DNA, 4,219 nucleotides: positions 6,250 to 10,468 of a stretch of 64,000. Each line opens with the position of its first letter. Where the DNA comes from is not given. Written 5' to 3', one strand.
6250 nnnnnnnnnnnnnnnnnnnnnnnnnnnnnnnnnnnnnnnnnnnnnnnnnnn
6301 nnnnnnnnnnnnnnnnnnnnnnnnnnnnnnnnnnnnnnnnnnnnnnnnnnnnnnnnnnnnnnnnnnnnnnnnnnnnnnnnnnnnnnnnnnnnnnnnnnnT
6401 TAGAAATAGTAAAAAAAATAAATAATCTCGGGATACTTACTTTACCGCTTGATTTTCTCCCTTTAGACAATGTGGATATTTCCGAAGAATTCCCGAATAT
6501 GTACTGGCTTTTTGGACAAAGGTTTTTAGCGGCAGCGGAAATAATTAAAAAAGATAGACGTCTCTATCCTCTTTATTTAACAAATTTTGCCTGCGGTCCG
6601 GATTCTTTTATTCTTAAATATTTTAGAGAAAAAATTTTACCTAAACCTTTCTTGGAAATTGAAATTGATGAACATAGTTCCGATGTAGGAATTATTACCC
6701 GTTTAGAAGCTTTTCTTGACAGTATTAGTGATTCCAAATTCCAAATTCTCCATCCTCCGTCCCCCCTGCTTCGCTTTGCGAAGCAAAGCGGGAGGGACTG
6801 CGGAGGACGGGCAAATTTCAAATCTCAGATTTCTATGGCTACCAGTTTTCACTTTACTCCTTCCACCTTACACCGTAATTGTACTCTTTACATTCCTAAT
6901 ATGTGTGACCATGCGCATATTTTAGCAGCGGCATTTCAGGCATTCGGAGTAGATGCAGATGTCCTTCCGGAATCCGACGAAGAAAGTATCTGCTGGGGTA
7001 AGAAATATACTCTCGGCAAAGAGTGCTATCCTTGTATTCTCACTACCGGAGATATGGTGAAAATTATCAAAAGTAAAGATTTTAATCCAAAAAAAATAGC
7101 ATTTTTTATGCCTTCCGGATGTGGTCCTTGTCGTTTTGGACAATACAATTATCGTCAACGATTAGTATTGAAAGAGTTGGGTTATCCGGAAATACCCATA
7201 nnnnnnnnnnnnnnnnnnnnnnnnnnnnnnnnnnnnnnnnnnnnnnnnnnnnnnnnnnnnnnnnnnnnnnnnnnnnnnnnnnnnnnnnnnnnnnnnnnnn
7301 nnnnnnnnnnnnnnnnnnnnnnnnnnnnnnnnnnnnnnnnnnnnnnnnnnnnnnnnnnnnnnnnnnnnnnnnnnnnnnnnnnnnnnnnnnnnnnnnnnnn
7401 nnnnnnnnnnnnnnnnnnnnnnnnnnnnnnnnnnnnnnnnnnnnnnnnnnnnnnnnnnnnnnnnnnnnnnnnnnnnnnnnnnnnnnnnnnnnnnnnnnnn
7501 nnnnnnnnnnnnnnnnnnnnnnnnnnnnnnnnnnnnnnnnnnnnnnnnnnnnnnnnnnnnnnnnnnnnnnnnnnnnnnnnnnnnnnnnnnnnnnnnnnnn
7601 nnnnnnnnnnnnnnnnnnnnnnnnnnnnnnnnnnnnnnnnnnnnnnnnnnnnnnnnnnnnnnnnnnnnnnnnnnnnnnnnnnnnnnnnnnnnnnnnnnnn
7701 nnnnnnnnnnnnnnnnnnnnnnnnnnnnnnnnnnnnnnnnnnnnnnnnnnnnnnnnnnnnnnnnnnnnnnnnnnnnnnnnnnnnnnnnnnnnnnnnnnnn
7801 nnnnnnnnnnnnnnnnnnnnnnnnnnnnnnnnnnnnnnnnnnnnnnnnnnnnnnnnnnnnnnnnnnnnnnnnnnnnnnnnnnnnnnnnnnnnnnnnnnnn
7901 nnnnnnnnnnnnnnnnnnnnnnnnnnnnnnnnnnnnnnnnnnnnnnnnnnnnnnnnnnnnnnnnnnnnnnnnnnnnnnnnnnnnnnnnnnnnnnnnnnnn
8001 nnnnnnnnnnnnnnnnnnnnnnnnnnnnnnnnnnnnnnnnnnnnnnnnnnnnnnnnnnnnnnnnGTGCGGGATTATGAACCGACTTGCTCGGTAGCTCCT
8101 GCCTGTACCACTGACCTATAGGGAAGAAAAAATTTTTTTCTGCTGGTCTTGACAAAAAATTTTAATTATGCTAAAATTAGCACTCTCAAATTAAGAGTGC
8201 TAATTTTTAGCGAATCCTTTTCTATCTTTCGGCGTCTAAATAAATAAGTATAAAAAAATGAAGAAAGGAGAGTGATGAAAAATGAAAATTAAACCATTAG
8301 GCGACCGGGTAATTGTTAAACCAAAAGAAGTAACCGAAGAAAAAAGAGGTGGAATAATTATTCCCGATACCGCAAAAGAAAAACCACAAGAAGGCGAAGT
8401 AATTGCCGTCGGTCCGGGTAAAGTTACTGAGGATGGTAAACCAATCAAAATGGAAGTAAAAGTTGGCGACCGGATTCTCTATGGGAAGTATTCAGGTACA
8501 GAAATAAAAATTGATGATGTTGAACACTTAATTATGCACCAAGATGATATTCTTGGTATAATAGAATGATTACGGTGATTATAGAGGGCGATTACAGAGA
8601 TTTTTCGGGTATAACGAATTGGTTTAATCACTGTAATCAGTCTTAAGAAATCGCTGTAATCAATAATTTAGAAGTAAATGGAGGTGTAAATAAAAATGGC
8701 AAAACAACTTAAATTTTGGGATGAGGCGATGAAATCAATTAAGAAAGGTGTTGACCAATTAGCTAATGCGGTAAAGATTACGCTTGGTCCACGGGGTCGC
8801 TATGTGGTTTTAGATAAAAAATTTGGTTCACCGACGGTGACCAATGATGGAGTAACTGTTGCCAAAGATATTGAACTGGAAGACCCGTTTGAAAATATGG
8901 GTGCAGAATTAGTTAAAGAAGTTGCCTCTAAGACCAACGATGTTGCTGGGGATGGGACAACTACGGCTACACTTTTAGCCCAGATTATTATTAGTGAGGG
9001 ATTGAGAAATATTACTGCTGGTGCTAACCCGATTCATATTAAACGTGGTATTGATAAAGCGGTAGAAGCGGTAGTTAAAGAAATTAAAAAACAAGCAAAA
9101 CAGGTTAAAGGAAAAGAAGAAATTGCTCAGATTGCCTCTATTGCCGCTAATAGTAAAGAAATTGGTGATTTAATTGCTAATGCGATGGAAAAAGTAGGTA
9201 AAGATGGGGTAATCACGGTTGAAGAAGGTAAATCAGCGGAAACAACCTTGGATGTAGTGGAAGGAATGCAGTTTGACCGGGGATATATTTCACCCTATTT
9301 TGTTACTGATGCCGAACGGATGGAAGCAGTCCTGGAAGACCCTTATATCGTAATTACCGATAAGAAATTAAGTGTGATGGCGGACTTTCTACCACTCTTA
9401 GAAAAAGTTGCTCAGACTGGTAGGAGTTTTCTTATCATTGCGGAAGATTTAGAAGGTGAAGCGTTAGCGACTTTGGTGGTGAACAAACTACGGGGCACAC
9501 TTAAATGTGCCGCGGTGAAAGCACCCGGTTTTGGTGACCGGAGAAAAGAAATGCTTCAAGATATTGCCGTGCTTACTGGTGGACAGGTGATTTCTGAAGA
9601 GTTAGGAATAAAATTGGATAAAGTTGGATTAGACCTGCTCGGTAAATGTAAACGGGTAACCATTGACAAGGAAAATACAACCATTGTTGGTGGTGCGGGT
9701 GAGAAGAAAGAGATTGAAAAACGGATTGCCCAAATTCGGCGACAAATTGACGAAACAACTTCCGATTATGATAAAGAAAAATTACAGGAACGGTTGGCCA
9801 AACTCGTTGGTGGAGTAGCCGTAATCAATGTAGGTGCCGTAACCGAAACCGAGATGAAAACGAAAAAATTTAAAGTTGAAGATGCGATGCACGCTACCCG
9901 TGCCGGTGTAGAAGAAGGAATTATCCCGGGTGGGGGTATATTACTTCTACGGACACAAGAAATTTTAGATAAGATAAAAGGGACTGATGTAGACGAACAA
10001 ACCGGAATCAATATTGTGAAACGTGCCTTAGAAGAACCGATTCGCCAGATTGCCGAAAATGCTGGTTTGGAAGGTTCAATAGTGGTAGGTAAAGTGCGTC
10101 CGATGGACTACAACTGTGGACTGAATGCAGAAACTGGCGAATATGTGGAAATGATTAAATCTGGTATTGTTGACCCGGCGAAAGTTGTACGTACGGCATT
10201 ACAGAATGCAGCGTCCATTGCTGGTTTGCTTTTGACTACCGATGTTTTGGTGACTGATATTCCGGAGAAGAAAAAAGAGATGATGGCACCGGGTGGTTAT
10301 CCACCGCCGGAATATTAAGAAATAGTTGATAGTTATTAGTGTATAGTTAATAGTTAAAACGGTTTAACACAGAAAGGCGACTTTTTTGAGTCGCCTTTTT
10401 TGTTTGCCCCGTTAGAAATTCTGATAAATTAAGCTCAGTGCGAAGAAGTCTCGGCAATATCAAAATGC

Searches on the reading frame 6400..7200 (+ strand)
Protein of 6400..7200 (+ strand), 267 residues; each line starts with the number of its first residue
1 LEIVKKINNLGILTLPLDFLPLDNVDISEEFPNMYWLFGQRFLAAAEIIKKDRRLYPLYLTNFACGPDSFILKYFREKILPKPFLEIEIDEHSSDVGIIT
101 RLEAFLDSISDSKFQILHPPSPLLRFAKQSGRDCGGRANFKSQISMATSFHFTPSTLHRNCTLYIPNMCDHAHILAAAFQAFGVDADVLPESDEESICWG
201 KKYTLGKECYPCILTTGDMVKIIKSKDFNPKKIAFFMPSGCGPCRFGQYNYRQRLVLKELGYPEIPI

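Call 81: search_protein_representatives(protein=window:6400-7200:+)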
Query: 267 residues. Proteins with E-value up to 0.001 (for the whole library): 2306; up to 1e-10: 1109; up to 1e-30: 321. The best 150 are listed.
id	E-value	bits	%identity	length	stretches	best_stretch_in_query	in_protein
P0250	8.3e-77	274.6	57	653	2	3-125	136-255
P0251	9.1e-76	271.2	55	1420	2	3-116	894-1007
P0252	1.4e-75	270.6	59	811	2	160-267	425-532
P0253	1.9e-75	270.2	54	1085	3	161-267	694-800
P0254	4.9e-75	268.8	56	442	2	2-126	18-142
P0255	2.6e-74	266.5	54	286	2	3-117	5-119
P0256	6.4e-74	265.2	52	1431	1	1-267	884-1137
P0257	1.5e-73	264.0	55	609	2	1-113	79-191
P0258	1.1e-72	261.1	52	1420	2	1-132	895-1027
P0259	2.4e-72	260.0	53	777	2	155-267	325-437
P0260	3.5e-72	259.5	53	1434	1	1-267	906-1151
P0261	8.6e-72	258.2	58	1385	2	1-114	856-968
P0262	5.9e-71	255.4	51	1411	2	3-267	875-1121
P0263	1.0e-70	254.7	50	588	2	142-267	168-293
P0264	2.0e-70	253.7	56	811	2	2-113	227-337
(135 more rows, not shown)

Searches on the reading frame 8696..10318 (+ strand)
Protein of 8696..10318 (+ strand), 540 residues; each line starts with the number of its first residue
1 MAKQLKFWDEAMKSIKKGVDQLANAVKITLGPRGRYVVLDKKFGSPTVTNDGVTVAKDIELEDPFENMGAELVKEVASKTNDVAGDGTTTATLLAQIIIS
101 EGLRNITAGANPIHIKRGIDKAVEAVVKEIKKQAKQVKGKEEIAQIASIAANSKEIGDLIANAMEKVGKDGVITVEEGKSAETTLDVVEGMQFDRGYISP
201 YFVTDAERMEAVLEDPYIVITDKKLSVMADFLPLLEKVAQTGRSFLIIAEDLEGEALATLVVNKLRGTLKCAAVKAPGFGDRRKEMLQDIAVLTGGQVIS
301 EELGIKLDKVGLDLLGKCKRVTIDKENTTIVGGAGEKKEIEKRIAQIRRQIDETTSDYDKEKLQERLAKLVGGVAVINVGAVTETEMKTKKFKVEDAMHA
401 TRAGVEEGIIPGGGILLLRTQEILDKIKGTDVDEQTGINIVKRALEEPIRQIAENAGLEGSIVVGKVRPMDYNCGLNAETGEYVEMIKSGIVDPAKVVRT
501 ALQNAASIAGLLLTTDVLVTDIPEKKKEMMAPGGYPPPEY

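Call 72: search_protein_families(library=pfam, proteins=[window:8696-10318:+])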
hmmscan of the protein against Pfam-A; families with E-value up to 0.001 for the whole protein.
window:8696-10318:+ (540 aa): 1 family
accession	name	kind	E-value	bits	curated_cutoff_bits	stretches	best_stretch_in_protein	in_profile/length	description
PF00118.29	Cpn60_TCP1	-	2.7e-77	261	34.3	1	22-521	1-488/490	TCP-1/cpn60 chaperonin family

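Call 73: find_homologous_proteins(query=window:8696-10318:+)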
Query window:8696-10318:+ (540 aa): 8000 proteins with E <= 0.001 among 8000 candidates; the best 120 are listed.
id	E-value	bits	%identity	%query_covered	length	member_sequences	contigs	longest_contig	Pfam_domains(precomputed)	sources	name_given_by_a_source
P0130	0.0e+0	1141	100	100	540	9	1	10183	PF00118.30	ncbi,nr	ncbi:MAG TPA: chaperonin GroEL [Elusimicrobia bacterium]|nr:chaperonin GroEL [Elusimicrobiota bacter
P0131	0.0e+0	1072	93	100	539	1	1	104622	PF00118.30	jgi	-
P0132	0.0e+0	1070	93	100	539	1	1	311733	PF00118.30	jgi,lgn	-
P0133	0.0e+0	1061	92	100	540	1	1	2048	PF00118.30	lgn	-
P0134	0.0e+0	1060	91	100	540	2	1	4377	PF00118.30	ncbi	-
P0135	0.0e+0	1048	91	100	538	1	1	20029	PF00118.30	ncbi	-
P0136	0.0e+0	1046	91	100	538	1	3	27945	PF00118.30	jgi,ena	-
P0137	7.2e-276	934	80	100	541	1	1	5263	PF00118.30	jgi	jgi:chaperonin GroEL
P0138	3.0e-275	932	80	100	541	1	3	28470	PF00118.30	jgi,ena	jgi:chaperonin GroEL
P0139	9.9e-275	930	82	97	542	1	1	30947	PF00118.30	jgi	jgi:chaperonin GroEL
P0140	1.6e-274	929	79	100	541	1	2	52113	PF00118.30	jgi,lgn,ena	-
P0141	1.6e-274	929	82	97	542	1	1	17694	PF00118.30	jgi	jgi:chaperonin GroEL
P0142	1.4e-273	926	81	100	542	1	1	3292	PF00118.30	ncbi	ncbi:MAG: chaperonin GroEL [Endomicrobiales bacterium]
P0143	3.6e-273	925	81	100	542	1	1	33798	PF00118.30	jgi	jgi:chaperonin GroEL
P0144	5.9e-273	924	81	100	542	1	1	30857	PF00118.30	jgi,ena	-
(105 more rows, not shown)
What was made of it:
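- On Rickettsia palindromic elements: The host is an Elusimicrobiota MAG (call 73).
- Tried and rejected: GroEL did (call 73).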
